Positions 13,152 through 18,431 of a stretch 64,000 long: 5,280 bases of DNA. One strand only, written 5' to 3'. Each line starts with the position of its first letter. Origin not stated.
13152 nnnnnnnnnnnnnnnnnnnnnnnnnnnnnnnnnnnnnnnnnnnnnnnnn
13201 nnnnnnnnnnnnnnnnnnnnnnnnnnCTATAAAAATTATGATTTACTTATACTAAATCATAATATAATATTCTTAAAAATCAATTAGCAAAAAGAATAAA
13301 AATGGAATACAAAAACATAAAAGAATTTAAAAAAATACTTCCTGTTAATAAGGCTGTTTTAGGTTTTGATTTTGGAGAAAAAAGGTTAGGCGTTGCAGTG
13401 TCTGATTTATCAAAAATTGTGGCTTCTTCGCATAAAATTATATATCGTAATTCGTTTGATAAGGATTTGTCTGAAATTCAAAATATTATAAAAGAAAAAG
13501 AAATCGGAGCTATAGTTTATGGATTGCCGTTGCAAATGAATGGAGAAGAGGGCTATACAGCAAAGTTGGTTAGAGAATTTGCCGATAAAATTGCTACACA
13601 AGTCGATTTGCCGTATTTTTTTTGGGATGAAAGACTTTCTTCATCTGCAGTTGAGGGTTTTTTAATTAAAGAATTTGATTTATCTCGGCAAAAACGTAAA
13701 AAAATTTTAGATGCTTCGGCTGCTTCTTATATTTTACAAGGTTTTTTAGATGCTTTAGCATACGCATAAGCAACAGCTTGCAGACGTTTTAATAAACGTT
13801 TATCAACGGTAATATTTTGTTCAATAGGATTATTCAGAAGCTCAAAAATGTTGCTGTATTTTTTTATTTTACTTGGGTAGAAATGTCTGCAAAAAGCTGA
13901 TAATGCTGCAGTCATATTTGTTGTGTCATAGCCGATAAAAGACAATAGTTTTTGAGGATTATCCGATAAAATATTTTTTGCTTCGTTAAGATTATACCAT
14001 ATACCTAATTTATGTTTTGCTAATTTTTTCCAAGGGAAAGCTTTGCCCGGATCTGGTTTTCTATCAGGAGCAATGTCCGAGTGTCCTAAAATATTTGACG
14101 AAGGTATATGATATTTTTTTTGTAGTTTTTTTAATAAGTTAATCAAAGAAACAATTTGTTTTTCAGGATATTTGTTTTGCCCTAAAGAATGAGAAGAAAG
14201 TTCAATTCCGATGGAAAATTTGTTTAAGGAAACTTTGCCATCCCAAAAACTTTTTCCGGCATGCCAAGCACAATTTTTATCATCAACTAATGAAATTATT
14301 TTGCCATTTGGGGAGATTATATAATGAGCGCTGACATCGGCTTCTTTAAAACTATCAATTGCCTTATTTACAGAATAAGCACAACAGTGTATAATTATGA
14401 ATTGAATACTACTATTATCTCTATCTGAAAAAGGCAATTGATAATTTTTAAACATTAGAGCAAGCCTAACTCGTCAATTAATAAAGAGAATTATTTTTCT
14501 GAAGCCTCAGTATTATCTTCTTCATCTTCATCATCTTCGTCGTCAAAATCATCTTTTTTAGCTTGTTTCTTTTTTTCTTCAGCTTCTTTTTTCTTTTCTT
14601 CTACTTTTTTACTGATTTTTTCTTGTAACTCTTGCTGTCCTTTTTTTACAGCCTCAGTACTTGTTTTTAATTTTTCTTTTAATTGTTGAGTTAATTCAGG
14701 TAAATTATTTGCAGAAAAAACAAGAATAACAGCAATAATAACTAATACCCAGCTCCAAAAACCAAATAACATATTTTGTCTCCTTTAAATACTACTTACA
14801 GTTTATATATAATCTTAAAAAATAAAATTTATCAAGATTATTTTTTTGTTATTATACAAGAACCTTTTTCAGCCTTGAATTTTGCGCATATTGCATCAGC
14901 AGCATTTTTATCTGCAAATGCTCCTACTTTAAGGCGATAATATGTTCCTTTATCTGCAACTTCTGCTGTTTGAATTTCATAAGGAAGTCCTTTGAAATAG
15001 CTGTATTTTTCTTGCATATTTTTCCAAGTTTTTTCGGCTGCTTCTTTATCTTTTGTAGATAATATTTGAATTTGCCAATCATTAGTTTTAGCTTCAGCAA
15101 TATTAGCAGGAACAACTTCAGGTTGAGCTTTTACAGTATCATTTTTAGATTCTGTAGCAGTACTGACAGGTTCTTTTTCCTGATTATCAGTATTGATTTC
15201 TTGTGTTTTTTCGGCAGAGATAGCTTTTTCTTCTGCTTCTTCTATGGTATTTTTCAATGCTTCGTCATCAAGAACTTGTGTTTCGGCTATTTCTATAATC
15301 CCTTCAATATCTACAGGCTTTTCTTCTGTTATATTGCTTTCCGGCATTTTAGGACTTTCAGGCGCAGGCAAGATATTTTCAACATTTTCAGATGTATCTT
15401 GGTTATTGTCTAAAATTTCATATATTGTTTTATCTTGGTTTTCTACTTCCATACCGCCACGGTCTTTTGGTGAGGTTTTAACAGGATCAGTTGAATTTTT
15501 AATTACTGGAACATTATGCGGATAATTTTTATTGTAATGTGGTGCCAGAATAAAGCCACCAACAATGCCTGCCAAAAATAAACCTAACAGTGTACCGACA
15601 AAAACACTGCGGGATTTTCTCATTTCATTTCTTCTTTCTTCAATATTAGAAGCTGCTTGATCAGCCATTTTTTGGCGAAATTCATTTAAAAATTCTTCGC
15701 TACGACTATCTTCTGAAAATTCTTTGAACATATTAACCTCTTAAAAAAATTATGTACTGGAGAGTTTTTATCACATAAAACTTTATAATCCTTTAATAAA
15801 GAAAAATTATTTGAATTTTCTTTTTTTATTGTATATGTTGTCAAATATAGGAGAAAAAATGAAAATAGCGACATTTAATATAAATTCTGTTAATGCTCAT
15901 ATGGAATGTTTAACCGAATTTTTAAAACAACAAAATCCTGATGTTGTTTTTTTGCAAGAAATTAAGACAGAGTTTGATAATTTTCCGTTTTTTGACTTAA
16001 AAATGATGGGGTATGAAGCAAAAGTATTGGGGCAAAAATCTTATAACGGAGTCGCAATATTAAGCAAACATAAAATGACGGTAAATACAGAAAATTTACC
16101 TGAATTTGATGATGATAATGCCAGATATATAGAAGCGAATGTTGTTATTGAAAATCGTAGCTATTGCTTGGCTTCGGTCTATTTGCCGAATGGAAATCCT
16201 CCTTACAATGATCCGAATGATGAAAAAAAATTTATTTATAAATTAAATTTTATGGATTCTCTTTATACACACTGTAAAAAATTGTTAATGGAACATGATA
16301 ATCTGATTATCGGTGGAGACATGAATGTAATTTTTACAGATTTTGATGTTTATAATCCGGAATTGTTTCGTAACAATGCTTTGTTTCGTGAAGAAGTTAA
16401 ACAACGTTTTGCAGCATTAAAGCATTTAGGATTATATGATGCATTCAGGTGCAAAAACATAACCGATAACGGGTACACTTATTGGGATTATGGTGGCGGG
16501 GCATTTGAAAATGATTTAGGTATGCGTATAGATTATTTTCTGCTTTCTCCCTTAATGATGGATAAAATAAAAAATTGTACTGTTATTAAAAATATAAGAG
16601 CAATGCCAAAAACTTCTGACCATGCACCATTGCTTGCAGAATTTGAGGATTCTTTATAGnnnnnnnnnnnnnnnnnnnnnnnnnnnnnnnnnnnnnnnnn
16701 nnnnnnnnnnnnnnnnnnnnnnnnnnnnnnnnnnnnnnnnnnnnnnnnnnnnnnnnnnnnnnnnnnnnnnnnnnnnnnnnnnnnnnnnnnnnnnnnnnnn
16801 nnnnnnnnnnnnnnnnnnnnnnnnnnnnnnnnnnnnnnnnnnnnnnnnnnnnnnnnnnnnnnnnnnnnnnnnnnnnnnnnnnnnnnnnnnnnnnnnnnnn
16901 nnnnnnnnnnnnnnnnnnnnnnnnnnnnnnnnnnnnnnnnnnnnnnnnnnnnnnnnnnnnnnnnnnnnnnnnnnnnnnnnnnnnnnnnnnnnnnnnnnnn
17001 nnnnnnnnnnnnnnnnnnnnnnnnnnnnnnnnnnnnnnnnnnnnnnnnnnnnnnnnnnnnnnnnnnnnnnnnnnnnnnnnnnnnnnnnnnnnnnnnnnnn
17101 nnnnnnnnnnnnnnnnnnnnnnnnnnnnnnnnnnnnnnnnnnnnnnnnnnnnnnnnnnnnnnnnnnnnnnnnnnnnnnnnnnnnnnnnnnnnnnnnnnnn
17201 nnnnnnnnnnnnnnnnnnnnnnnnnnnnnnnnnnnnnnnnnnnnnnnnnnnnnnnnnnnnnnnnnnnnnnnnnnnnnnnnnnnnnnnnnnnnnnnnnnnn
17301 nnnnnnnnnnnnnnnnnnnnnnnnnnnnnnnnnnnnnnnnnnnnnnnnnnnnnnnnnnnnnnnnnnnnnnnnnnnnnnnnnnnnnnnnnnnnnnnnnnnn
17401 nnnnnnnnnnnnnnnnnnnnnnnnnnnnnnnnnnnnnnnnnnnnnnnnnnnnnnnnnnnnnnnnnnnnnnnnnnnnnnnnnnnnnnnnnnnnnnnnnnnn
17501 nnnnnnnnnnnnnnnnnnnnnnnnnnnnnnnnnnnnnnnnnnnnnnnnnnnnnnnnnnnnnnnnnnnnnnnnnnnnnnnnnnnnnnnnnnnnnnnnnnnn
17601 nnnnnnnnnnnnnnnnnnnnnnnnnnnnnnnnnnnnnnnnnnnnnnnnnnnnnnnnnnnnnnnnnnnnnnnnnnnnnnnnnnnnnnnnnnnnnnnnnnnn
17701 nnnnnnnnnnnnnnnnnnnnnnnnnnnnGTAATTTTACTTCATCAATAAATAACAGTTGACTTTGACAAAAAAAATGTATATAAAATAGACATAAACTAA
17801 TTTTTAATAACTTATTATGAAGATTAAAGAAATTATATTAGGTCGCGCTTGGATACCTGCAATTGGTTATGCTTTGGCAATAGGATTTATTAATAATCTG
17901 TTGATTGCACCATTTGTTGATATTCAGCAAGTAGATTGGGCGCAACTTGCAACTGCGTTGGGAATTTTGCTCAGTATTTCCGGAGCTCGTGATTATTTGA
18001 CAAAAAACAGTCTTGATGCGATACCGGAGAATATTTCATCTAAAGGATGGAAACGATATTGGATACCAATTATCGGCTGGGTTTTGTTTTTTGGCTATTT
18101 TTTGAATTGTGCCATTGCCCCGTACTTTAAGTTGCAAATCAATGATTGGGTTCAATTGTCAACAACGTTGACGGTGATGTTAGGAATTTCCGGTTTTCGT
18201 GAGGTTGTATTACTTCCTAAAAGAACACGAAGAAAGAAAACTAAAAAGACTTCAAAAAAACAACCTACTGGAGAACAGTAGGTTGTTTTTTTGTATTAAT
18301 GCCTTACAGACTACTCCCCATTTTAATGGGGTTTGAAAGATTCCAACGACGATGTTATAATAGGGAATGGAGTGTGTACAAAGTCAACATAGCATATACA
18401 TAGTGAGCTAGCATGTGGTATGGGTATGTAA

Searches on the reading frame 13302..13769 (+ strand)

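Call 7: search_protein_families(library=pfam, proteins=[window:13302-13769:+], max_evalue=0.001)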
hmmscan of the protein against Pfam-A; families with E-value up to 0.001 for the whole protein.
window:13302-13769:+ (155 aa): 1 family
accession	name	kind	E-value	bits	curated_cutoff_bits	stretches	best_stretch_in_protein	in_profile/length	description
PF03652.20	RuvX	-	1.4e-39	135.9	29.2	1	18-150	2-133/134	Holliday junction resolvase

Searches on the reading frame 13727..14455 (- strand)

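Call 7: search_protein_families(library=pfam, proteins=[window:13727-14455:-], max_evalue=0.001)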
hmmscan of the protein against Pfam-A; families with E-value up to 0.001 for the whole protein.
window:13727-14455:- (242 aa): 1 family
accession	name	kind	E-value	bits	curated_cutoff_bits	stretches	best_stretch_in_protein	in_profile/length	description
PF01510.30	Amidase_2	-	4e-28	98.8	26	1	14-138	2-131/131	N-acetylmuramoyl-L-alanine amidase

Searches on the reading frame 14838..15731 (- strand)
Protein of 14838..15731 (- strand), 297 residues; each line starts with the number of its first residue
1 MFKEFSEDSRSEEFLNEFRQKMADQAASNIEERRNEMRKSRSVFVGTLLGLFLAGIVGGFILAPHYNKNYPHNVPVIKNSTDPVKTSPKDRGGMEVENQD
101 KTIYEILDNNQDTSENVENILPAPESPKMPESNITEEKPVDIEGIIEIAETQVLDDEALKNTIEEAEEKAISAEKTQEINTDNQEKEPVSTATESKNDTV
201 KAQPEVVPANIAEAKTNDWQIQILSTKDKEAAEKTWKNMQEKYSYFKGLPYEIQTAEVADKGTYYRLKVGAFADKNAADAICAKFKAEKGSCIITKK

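Call 7: search_protein_families(library=pfam, proteins=[window:14838-15731:-], max_evalue=0.001)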
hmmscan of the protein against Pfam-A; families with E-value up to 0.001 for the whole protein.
window:14838-15731:- (297 aa): 1 family
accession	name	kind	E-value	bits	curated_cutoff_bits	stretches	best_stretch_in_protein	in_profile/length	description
PF05036.18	SPOR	-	2.3e-12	47.5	21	1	217-295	3-75/76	SPOR domain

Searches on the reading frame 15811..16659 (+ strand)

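Call 16: search_protein_families(library=pfam, proteins=[window:15811-16659:+], max_evalue=0.001)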
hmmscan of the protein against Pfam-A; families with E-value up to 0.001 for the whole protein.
window:15811-16659:+ (282 aa): 1 family
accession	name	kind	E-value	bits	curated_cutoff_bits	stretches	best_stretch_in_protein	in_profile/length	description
PF03372.29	Exo_endo_phos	-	1e-22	81.4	24.5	1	20-271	1-225/225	Endonuclease/Exonuclease/phosphatase family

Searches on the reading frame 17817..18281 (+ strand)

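Call 16: search_protein_families(library=pfam, proteins=[window:17817-18281:+], max_evalue=0.001)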
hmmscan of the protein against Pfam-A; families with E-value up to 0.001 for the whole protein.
window:17817-18281:+ (154 aa): 2 families
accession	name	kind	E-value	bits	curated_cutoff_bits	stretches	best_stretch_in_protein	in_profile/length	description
PF23858.1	DUF7220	-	0.00012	22.8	28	0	15-63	16-61/70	Family of unknown function (DUF7220)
PF11351.13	GTA_holin_3TM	-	0.00021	22.2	24.8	0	68-112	55-100/123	Holin of 3TMs, for gene-transfer release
